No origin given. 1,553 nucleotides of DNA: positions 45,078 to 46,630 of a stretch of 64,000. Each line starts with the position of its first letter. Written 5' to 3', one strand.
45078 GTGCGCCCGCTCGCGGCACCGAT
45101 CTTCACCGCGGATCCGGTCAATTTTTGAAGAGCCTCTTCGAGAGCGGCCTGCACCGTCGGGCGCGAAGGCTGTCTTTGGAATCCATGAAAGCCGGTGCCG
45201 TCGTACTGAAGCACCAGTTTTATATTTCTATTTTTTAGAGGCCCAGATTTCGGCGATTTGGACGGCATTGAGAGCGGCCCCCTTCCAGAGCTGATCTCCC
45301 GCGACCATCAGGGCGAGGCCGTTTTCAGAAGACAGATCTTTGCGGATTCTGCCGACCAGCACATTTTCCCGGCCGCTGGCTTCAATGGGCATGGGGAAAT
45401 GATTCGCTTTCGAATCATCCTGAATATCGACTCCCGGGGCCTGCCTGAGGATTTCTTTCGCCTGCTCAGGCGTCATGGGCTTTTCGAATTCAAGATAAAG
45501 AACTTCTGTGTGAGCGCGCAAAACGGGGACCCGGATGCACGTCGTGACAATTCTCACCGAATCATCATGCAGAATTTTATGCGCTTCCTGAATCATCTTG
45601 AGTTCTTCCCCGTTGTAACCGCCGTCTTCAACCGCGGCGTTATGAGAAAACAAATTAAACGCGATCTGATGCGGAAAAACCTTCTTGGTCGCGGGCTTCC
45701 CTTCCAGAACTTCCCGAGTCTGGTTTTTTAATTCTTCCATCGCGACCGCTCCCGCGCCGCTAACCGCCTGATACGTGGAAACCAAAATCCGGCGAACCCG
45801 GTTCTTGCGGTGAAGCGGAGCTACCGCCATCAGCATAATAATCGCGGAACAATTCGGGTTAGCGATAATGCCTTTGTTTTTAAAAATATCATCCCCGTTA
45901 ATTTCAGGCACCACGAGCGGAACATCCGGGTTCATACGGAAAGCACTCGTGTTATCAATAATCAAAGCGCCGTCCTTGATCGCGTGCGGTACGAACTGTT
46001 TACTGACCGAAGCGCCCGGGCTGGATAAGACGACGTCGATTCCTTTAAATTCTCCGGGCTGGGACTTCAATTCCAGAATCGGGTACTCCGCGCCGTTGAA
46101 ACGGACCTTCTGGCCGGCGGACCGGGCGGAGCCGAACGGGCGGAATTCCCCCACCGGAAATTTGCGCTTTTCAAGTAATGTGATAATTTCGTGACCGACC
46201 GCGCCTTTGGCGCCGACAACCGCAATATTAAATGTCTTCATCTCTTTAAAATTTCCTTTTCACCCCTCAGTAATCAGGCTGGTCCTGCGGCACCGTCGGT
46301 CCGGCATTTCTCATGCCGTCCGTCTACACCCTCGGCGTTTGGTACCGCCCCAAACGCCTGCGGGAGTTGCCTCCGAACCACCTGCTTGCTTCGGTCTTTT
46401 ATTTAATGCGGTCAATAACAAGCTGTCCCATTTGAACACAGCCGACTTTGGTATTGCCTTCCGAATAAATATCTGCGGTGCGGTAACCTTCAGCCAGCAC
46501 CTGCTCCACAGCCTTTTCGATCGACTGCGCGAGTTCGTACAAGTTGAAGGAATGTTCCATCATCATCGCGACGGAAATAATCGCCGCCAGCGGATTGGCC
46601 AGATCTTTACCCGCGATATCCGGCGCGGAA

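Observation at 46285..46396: Two copies of a ~112-nt element with compensatory hairpin substitutions: candidate structured ncRNA or REP-like repeat family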

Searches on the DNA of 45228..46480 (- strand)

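Call 7: search_rna_families(source=window, start=46200, end=46480, threshold=evalue, max_evalue=10, show_alignments=3)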
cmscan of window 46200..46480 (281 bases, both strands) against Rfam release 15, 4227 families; matches with E-value up to 10: 1.
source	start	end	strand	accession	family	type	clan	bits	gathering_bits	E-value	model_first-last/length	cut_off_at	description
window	46230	46255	+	RF00066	U7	Gene; snRNA;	-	15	34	0.62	1-62/62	no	U7 small nuclear RNA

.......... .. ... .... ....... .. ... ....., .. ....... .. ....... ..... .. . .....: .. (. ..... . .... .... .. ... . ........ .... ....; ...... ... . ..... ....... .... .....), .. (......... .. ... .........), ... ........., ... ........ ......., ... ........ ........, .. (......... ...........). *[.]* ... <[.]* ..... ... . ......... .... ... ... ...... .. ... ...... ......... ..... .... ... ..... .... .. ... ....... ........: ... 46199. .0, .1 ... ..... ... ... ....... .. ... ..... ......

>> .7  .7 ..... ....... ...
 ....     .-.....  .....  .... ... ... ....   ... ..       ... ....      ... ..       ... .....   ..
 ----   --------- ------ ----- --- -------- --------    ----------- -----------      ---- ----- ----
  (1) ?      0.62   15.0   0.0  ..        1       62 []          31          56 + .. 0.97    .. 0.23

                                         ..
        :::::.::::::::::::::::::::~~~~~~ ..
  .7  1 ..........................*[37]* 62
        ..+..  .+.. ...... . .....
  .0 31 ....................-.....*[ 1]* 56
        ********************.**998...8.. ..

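Call 30: build_rna_model(alignment_id=A2)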
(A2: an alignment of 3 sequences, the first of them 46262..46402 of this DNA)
Model R1 built from alignment A2 (3 sequences, 156 columns); structure: RNAalifold consensus.
model positions 142; base pairs 44; branch points 1; effective number of sequences 0.87; information 0.59 bits per position. Calibrated on 0.2 Mb of random sequence (short: E-values are rough).
structure used (alignment columns):
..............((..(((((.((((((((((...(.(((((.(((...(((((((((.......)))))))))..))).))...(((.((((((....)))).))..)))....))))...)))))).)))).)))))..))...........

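Call 34: search_with_rna_model(model_id=R1, sources=[window, L001, L002, L003, L004, L005, L006], max_evalue=10, show_alignments=8)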
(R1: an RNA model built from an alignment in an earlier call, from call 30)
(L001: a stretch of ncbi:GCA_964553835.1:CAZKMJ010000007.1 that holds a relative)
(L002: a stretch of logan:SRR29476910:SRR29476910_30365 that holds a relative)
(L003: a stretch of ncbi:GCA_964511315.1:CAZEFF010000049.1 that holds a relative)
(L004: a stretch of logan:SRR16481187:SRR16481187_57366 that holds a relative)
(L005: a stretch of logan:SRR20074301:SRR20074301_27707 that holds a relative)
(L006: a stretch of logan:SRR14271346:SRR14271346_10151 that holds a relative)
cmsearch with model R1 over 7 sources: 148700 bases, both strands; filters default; matches with E-value up to 10: 3.
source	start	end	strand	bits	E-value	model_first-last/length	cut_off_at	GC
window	46260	46402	-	157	1.5e-35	1-142/142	no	0.61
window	63300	63439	-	152.8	1.5e-34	1-142/142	no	0.56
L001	9847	9989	+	148.7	1.5e-33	1-142/142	no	0.59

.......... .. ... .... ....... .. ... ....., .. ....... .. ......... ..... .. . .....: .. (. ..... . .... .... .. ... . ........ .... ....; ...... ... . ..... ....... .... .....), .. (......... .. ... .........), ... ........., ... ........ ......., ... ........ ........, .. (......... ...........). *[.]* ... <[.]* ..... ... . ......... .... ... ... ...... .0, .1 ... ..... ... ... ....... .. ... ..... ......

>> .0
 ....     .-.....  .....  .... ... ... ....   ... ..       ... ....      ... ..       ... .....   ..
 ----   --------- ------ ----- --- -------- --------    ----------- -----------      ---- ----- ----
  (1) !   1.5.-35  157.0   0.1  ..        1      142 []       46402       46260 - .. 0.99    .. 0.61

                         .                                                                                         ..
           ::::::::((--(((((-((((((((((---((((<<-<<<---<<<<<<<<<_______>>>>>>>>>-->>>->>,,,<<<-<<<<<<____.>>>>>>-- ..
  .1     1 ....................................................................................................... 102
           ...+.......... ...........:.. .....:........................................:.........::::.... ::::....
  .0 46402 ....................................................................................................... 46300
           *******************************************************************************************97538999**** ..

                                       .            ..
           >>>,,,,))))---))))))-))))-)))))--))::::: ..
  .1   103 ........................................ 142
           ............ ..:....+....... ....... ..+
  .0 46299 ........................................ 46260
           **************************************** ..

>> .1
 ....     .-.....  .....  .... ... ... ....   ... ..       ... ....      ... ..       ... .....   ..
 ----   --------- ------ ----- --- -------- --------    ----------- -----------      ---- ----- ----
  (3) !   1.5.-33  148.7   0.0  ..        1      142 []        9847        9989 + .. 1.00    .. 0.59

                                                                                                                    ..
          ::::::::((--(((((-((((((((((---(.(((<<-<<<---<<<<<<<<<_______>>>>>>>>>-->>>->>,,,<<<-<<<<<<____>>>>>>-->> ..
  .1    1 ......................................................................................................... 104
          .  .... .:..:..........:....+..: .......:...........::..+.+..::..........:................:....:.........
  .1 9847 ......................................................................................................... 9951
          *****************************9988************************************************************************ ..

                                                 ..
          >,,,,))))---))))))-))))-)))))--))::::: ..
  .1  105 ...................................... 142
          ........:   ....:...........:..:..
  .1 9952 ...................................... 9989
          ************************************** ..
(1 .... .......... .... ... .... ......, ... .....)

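Call 36: search_with_rna_model(model_id=R1, sources=[L007, L008, L009, L010, L011, L012, L013, L014, L015, L016, L017, L018, L019, L020, L021, L022, L023, L024, L025, L026, L027, L028, L029, L030, L031, L032, L033, L034, L035, L036, L037, L038, L039, L040, L041], max_evalue=1, make_alignment=true)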
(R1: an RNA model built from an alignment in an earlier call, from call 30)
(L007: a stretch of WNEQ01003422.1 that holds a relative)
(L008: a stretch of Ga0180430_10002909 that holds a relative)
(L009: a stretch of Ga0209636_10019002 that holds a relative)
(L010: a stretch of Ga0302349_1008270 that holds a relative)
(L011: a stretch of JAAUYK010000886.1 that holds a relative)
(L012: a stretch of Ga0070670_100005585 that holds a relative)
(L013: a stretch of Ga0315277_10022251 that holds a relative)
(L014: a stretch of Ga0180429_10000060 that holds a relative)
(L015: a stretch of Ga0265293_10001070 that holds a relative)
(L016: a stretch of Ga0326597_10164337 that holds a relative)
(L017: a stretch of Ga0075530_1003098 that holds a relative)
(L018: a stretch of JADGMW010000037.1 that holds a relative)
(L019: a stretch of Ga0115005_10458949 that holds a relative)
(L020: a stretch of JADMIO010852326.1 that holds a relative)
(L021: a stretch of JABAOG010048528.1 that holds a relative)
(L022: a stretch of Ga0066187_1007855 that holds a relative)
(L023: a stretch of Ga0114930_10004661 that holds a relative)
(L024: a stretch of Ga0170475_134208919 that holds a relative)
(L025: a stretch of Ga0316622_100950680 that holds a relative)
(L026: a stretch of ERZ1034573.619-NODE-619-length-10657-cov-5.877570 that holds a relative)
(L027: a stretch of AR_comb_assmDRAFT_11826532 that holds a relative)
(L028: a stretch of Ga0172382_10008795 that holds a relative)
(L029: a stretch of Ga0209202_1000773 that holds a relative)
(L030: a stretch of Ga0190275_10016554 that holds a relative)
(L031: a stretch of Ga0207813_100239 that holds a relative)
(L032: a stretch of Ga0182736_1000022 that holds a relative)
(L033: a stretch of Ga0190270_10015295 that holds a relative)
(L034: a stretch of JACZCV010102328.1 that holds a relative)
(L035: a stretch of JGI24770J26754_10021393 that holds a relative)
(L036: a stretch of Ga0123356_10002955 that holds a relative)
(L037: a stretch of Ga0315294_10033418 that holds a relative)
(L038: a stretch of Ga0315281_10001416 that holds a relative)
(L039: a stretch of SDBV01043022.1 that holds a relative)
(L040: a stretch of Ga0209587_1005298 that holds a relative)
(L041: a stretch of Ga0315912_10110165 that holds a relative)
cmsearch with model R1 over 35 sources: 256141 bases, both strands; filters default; matches with E-value up to 1: 6.
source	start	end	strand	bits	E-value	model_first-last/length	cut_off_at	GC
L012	7249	7343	+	21.6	0.014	19-127/142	no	0.67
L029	11760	11824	-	17.2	0.17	34-111/142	no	0.62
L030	1418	1533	-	16.6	0.24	1-142/142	no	0.72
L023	700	755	+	16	0.33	1-142/142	no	0.71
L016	1516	1639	-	16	0.34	1-142/142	no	0.66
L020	785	839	+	15.4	0.47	26-119/142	no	0.73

Alignment A3: 6 matches aligned to the model, 178 columns, each read 5' to 3' on its own strand. Consensus structure (alignment columns), stored with it:
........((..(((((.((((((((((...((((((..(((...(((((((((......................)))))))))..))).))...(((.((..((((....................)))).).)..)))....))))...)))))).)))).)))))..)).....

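Call 37: search_with_rna_model(model_id=R1, sources=[L012, L029, L030, L016], max_evalue=1, show_alignments=4)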
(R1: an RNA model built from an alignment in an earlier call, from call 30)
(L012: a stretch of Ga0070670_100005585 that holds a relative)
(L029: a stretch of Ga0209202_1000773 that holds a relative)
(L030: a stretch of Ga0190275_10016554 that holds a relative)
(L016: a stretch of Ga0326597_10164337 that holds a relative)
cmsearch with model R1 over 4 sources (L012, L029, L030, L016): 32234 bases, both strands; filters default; matches with E-value up to 1: 4.
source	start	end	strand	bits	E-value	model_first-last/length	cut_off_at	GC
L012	7249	7343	+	21.6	0.0018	19-127/142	no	0.67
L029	11760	11824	-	17.2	0.022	34-111/142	no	0.62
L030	1418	1533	-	16.6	0.031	1-142/142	no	0.72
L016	1516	1639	-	16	0.043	1-142/142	no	0.66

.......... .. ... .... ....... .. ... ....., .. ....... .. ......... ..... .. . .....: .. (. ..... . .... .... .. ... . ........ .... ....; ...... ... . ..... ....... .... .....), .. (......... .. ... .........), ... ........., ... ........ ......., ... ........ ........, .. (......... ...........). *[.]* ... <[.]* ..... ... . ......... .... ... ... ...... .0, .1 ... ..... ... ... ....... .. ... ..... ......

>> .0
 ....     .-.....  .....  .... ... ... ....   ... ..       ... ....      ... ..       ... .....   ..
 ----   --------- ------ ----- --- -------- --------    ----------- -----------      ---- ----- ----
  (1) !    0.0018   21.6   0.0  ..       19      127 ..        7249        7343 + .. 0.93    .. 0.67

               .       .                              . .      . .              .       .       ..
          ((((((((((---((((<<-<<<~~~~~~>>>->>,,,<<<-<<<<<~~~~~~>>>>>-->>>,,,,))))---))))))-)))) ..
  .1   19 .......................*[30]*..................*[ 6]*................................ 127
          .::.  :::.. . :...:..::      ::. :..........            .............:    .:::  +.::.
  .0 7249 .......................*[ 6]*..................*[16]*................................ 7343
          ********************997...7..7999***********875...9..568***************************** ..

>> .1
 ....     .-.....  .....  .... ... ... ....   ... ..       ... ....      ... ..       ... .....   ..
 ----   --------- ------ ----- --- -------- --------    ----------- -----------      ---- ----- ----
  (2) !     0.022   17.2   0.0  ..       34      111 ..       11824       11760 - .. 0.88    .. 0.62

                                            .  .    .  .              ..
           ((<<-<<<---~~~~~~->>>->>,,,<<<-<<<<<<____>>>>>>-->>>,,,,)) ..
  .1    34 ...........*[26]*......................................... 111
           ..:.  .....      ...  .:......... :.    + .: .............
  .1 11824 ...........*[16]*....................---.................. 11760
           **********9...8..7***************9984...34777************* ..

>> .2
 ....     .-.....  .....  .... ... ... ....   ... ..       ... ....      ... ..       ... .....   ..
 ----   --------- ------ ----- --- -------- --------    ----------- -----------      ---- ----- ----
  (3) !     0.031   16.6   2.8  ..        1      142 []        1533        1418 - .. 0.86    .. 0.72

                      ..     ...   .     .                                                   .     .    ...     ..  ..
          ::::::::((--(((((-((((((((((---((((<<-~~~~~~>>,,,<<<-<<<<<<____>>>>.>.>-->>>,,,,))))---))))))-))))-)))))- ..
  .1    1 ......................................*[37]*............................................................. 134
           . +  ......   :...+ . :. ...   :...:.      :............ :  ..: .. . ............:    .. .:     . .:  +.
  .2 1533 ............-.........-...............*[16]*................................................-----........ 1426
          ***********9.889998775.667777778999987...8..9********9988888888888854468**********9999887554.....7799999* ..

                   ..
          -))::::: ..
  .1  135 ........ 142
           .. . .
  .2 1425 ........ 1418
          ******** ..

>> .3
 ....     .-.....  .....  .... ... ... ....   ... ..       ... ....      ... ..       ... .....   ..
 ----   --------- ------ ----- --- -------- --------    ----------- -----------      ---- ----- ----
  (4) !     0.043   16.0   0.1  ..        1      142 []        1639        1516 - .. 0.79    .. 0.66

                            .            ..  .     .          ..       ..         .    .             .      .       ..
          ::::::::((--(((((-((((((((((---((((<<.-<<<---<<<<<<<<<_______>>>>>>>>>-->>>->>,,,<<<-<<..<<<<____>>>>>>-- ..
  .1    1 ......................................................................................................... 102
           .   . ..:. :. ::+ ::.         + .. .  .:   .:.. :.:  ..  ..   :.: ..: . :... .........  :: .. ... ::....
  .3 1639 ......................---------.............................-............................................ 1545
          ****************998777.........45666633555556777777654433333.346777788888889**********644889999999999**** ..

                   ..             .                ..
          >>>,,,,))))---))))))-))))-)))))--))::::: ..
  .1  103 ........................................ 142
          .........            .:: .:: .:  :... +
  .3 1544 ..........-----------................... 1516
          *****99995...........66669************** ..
